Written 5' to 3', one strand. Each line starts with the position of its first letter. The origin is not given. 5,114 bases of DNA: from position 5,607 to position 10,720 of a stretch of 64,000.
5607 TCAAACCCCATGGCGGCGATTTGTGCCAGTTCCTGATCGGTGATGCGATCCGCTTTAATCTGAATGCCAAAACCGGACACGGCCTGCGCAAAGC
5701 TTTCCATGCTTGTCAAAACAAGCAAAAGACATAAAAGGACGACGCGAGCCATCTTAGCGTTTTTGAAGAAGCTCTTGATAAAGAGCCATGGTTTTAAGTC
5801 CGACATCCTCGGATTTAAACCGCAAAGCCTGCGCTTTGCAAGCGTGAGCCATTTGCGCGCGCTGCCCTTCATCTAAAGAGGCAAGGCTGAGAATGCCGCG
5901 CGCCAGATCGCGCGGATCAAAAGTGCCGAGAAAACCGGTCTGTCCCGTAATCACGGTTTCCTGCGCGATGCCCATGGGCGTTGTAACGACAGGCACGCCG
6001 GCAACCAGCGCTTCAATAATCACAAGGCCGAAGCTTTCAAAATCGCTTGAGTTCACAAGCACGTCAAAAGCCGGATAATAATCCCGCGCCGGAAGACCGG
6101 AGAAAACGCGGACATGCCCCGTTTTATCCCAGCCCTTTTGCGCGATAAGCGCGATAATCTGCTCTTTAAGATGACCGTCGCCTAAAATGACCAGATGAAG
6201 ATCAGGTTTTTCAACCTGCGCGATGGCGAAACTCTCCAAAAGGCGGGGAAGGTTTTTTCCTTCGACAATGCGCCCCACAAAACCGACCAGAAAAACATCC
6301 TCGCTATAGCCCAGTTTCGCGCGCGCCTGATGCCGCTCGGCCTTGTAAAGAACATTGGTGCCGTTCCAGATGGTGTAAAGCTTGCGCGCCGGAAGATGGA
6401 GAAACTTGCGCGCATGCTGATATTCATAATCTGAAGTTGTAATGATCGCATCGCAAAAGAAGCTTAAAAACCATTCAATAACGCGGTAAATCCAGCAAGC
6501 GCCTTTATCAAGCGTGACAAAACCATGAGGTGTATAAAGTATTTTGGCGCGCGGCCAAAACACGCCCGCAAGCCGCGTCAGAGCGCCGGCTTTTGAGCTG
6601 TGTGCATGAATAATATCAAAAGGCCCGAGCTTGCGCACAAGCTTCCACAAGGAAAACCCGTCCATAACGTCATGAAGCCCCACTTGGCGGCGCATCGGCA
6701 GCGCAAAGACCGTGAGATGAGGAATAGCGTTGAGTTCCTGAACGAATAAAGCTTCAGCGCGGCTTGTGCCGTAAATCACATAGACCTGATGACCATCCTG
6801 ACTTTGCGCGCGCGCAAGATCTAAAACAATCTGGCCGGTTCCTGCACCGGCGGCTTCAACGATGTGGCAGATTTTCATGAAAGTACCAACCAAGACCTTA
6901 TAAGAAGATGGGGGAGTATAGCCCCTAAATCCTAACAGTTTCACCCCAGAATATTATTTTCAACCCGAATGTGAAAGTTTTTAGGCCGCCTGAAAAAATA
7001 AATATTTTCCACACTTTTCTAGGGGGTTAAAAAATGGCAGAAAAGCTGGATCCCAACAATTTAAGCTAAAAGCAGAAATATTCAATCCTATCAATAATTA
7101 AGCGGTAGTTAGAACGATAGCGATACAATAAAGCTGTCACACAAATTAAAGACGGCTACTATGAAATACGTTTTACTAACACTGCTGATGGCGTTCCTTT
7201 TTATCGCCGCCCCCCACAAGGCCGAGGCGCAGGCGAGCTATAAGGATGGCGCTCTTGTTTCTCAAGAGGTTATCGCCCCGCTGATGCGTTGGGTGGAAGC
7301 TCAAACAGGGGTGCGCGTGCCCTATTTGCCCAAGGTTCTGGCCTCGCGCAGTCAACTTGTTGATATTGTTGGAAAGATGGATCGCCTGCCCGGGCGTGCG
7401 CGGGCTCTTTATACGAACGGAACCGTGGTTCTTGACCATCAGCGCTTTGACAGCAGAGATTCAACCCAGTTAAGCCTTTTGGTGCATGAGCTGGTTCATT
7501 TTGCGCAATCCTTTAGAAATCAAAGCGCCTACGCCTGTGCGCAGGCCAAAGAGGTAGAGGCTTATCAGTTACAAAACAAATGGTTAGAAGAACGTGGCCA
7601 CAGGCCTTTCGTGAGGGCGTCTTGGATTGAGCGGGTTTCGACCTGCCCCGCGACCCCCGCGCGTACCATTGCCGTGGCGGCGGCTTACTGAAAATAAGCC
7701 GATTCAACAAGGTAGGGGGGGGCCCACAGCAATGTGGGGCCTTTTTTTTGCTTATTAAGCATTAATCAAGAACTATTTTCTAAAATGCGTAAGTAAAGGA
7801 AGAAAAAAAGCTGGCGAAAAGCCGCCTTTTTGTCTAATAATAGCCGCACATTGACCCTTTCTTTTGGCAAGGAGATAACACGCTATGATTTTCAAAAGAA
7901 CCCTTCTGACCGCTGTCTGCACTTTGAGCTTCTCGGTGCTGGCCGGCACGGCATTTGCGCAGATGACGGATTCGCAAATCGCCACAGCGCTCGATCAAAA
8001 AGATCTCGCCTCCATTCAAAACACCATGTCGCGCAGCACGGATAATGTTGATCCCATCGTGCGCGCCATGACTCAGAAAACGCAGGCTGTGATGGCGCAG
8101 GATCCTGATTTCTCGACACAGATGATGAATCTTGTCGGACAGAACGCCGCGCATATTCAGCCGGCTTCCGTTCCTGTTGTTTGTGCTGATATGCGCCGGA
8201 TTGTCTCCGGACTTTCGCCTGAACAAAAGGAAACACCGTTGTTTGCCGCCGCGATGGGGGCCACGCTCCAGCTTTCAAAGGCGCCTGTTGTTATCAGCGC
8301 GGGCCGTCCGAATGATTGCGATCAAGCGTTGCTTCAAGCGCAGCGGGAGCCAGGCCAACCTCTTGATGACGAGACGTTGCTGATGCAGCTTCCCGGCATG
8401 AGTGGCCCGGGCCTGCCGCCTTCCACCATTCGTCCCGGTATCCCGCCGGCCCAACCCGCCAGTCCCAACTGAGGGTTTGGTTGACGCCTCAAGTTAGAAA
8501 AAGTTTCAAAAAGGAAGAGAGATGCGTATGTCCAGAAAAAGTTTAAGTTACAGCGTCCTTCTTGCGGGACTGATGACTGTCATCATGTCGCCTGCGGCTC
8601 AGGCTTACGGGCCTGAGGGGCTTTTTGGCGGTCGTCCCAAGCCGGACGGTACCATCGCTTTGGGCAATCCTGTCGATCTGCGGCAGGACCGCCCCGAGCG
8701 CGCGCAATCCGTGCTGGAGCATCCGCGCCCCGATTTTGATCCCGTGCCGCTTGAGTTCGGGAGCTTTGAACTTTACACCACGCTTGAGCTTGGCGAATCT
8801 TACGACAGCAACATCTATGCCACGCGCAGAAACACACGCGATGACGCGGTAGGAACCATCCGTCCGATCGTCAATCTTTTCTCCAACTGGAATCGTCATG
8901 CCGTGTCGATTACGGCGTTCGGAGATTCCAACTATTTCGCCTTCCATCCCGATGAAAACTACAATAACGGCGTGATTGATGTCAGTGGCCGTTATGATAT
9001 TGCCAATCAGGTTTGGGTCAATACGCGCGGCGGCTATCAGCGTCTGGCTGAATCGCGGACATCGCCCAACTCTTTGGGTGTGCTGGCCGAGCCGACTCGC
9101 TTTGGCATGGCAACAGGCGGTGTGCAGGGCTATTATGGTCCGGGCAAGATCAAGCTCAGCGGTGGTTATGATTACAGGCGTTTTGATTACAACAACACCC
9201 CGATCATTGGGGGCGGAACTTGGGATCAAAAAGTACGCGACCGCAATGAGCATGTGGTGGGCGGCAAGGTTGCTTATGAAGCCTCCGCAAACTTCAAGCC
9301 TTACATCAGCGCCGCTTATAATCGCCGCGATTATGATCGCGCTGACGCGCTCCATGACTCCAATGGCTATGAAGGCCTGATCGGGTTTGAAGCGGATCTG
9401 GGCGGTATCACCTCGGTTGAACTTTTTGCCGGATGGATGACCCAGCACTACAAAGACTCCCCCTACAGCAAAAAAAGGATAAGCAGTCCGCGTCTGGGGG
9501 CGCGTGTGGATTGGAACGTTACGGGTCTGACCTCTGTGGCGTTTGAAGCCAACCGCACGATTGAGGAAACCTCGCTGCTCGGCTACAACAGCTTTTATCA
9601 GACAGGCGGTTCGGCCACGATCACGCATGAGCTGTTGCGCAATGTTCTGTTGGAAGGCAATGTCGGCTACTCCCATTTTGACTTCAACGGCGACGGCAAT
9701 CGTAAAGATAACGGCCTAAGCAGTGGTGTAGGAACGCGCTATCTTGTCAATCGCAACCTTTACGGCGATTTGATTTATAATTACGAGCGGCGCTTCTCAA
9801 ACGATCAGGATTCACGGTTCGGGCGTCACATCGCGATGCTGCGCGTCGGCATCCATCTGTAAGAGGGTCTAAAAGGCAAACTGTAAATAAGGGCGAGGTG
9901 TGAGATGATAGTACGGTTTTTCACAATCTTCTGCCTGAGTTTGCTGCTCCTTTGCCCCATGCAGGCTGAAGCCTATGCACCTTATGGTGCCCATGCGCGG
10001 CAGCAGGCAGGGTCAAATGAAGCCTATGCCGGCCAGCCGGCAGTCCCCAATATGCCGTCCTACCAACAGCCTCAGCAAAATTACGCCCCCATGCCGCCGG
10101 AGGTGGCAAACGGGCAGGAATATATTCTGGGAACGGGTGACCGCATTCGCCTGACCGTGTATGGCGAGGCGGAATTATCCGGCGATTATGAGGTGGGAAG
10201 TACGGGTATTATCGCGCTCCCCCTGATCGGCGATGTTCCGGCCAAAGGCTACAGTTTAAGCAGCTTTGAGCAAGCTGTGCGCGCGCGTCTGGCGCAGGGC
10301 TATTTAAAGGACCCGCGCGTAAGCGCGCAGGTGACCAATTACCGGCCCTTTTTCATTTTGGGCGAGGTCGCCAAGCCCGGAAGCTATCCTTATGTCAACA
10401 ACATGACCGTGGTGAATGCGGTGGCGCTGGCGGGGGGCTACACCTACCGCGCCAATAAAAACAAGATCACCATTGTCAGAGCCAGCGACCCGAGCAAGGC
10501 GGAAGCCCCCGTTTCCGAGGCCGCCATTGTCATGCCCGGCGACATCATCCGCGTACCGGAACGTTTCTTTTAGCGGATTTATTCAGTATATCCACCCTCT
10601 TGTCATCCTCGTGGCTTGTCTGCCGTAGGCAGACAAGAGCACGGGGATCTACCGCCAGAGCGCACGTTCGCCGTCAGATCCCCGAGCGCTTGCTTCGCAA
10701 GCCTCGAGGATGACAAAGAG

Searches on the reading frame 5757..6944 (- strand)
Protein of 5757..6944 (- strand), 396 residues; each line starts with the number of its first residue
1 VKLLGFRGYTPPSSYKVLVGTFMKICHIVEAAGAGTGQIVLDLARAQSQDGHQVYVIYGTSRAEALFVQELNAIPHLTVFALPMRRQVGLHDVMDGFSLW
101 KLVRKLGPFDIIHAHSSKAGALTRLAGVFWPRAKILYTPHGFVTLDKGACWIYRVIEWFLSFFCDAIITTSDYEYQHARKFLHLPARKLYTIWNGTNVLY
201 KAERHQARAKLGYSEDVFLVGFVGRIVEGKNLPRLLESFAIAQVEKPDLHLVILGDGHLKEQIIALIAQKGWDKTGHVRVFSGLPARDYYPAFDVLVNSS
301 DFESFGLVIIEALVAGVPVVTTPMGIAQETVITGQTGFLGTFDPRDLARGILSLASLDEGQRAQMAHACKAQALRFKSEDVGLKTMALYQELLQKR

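Call 71: search_protein_families(library=pfam, proteins=[window:5757-6944:-], max_evalue=0.001)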
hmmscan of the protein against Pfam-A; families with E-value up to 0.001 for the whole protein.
window:5757-6944:- (396 aa): 4 families
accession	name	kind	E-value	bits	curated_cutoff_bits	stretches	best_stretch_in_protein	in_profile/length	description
PF00534.26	Glycos_transf_1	-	3.7e-27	95.4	26.4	1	205-366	3-166/172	Glycosyl transferases group 1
PF13439.12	Glyco_transf_4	-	1.3e-23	84.4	28.5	1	35-197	3-167/170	Glycosyltransferase Family 4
PF13692.12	Glyco_trans_1_4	-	4.5e-23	82.5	27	1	219-355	3-140/142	Glycosyl transferases group 1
PF13579.12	Glyco_trans_4_4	-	1.2e-17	65.1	29.7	1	35-195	2-158/158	Glycosyl transferase 4-like domain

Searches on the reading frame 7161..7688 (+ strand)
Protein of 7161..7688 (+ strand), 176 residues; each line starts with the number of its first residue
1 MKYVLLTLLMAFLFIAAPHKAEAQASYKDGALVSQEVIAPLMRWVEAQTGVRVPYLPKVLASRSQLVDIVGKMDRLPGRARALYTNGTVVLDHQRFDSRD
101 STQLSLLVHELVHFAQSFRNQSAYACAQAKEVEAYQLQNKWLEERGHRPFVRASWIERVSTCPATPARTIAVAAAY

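Call 71: search_protein_families(library=pfam, proteins=[window:7161-7688:+], max_evalue=0.001)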
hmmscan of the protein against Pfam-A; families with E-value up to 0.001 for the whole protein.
window:7161-7688:+ (176 aa): 1 family
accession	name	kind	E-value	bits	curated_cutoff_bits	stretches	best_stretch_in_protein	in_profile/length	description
PF20352.3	DUF6647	-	4.5e-10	40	24.1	1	9-166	10-168/174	Domain of unknown function (DUF6647)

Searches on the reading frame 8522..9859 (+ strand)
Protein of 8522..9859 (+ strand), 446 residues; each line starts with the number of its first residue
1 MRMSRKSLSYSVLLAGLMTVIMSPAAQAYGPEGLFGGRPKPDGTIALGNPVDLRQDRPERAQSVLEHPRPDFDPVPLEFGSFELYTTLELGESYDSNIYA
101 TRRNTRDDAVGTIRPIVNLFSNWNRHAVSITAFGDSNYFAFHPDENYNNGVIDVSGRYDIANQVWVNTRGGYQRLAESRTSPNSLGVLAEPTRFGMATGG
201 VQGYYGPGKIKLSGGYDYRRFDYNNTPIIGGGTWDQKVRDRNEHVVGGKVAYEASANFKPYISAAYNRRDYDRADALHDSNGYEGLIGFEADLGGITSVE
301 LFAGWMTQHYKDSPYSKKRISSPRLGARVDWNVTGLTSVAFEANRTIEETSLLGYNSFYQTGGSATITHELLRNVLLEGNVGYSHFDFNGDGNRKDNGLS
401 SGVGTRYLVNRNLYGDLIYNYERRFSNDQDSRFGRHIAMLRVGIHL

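Call 71: search_protein_families(library=pfam, proteins=[window:8522-9859:+], max_evalue=0.001)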
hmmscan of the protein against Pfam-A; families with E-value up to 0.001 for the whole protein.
window:8522-9859:+ (446 aa): 1 family
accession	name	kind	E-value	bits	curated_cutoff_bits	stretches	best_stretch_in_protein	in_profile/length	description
PF10082.15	BBP2_2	-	1.8e-81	274.4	23.7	1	69-444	1-376/378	Putative beta-barrel porin 2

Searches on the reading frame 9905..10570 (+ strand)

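Call 71: search_protein_families(library=pfam, proteins=[window:9905-10570:+], max_evalue=0.001)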
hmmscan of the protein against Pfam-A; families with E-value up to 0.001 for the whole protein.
window:9905-10570:+ (222 aa): 3 families
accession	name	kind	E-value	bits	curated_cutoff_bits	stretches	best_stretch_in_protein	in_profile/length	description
PF02563.21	Poly_export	-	9.6e-21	74.2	28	1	68-143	2-76/77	Polysaccharide biosynthesis/export protein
PF10531.15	SLBB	-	5.3e-11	42.6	27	1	149-193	2-46/55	SLBB domain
PF22461.2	SLBB_2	-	1.8e-07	31.6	27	1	149-216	3-78/79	SLBB domain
